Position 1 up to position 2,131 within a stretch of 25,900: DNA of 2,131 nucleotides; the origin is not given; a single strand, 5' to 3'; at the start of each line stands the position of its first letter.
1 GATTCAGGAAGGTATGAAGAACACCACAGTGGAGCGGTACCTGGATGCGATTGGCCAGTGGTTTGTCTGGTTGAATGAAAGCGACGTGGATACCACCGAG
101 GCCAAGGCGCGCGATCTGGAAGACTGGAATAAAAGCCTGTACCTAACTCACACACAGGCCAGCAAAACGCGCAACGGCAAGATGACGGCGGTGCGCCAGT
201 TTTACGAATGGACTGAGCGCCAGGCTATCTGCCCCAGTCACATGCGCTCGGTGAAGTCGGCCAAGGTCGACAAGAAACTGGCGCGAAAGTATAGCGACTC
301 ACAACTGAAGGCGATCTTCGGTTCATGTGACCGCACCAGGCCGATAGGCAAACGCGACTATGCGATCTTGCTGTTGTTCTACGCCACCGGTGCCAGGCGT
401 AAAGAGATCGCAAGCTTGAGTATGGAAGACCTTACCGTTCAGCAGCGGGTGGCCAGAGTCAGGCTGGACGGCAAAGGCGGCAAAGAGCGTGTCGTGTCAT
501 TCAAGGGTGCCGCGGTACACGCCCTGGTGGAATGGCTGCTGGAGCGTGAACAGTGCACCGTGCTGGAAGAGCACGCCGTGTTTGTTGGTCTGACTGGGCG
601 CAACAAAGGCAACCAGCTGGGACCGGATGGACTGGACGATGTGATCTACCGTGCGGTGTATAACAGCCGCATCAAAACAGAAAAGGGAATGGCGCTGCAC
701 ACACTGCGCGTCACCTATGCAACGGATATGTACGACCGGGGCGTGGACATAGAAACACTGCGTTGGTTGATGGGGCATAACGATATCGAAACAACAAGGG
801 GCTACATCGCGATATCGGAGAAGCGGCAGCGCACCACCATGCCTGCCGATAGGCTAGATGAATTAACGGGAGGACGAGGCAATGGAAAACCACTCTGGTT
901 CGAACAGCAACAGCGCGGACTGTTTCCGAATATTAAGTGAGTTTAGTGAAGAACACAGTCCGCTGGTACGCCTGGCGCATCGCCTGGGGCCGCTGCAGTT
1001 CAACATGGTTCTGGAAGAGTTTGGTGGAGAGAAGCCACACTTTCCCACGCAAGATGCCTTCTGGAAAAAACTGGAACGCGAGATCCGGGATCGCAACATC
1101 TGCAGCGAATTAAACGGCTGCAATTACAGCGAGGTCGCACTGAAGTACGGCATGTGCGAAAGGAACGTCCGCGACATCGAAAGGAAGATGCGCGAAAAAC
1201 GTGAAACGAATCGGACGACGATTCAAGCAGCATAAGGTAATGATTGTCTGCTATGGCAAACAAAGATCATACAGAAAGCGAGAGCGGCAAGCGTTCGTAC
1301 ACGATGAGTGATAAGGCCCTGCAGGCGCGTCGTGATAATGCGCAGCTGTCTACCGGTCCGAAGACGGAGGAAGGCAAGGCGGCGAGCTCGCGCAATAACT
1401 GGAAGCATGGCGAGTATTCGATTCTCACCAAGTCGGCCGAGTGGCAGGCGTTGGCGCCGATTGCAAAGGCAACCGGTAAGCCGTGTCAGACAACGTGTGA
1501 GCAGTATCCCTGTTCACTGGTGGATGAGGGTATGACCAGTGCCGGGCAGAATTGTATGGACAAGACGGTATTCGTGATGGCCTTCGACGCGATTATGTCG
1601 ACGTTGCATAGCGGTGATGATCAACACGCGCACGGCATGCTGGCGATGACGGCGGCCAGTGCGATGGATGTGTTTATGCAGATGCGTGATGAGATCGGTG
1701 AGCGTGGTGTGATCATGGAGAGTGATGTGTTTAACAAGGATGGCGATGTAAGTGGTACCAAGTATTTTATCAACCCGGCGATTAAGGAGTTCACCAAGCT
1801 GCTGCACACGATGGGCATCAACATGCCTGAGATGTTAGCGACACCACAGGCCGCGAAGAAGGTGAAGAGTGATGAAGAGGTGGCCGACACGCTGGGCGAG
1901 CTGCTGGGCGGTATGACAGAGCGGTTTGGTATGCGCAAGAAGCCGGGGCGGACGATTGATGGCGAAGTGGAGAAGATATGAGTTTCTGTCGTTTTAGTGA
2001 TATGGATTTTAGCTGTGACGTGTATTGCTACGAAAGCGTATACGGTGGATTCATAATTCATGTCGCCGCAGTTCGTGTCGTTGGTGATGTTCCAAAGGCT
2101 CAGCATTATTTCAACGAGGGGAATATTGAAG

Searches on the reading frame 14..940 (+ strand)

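Call 6: search_protein_families(library=pfam, proteins=[window:14-940:+], max_evalue=0.1)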
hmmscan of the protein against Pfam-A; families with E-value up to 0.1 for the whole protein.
window:14-940:+ (308 aa): 3 families
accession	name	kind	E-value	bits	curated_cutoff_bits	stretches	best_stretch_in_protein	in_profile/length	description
PF00589.27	Phage_integrase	-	2.7e-31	109.1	27.1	1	96-269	6-170/172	Phage integrase family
PF02899.23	Phage_int_SAM_1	-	9.3e-05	23.1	22.3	1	3-70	16-82/83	Phage integrase, N-terminal SAM-like domain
PF13495.12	Phage_int_SAM_4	-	0.0039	18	27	1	2-70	15-81/85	Phage integrase, N-terminal SAM-like domain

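Call 7: search_protein_families(library=phrogs, proteins=[window:14-940:+], max_evalue=0.01)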
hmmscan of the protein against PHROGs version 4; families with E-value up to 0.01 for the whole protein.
window:14-940:+ (308 aa): 6 families
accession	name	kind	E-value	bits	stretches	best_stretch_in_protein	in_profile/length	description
phrog_1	-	integration and excision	3e-34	120.3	1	3-285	184-455/611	integrase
phrog_216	-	integration and excision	2.6e-27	96.7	1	51-275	13-232/301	integrase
phrog_7685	-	integration and excision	4.2e-07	30.8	1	212-273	167-229/240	integrase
phrog_7269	-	integration and excision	7.4e-07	30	1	219-276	19-78/89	integrase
phrog_5127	-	integration and excision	4.4e-06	27.4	1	15-256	150-322/355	integrase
phrog_23271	-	unknown function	0.0022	18.9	0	226-266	9-49/67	-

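Call 21: search_protein_families(library=ncbifam, proteins=[window:14-940:+], max_evalue=1)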
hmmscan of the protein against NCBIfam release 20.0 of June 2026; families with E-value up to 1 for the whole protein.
window:14-940:+ (308 aa): 15 families
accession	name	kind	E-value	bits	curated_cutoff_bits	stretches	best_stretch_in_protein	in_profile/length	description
TIGR02224.1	recomb_XerC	equivalog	6.1e-44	150.6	335.15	1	3-272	15-282/295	tyrosine recombinase XerC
NF001399.0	PRK00283.1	subfamily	8.4e-41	140.2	279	1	4-274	25-290/300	tyrosine recombinase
TIGR02225.1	recomb_XerD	equivalog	1.4e-40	139.5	329.6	1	3-273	15-280/290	site-specific tyrosine recombinase XerD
NF040815.2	recomb_XerA_Arch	equivalog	3.8e-40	138.1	220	1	3-271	14-258/263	site-specific tyrosine recombinase/integron integrase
NF002331.0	PRK01287.1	subfamily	1.3e-30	106.6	371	1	3-270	44-315/365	site-specific tyrosine recombinase XerC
NF003462.0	PRK05084.1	equivalog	3e-22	78.9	267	1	113-276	195-353/360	tyrosine recombinase XerS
TIGR02249.1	integrase_gron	subfamily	1.6e-19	70.4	265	2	210-272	245-305/315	integron integrase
NF007370.0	PRK09870.1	subfamily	1.7e-08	34.3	221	1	86-268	6-180/200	tyrosine-type DNA invertase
NF007371.0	PRK09871.1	subfamily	3.2e-08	33.3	222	1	107-268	20-175/198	tyrosine-type DNA invertase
NF011946.0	PRK15417.1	equivalog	3.9e-08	32.9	435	2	212-270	262-318/337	integron integrase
NF040693.1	recomb_GmtY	equivalog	2.2e-06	27.2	340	2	3-148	104-256/441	gamma-mobile-trio recombinase GmtY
NF041502.1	integrase_1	equivalog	0.0036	16.1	350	1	110-145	161-196/484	site-specific integrase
NF000085.1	Fos_BSH_Saur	exception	0.0074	16.6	260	1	14-51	77-113/139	FosB1/FosB3 family fosfomycin resistance bacillithiol transferase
NF000063.1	Fos_BSH_Sepi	exception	0.0086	16.2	300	1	13-52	77-115/142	FosB family fosfomycin resistance bacillithiol transferase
NF000493.1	Fos_BSH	exception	0.13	12.6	240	1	13-52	75-113/137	FosB/FosD family fosfomycin resistance bacillithiol transferase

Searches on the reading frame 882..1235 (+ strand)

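Call 71: search_protein_families(library=pfam, proteins=[window:882-1235:+], max_evalue=0.01)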
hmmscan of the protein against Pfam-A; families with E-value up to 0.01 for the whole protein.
window:882-1235:+ (117 aa): 1 family
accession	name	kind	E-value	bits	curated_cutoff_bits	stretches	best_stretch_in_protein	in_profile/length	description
PF08765.17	Mor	-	1.7e-10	41.3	24.9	1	30-110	26-102/107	Mor transcription activator family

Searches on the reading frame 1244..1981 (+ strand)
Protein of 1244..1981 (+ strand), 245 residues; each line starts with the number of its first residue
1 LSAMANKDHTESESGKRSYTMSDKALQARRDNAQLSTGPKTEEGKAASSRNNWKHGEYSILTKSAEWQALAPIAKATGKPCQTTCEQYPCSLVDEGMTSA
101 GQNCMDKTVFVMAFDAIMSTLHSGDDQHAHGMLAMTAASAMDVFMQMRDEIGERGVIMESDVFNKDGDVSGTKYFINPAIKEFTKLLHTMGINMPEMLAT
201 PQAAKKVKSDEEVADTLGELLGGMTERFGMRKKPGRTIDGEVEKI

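Call 14: search_protein_families(library=phrogs, proteins=[window:1244-1981:+], max_evalue=0.001)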
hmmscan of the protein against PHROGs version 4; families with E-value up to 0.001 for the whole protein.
window:1244-1981:+ (245 aa): 1 family
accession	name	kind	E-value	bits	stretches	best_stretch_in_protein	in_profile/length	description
phrog_26872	-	unknown function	0.00039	20.9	1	138-208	118-188/217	-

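Call 71: search_protein_families(library=pfam, proteins=[window:1244-1981:+], max_evalue=0.01)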
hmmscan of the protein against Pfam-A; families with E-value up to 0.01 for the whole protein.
window:1244-1981:+ (245 aa): 0 families
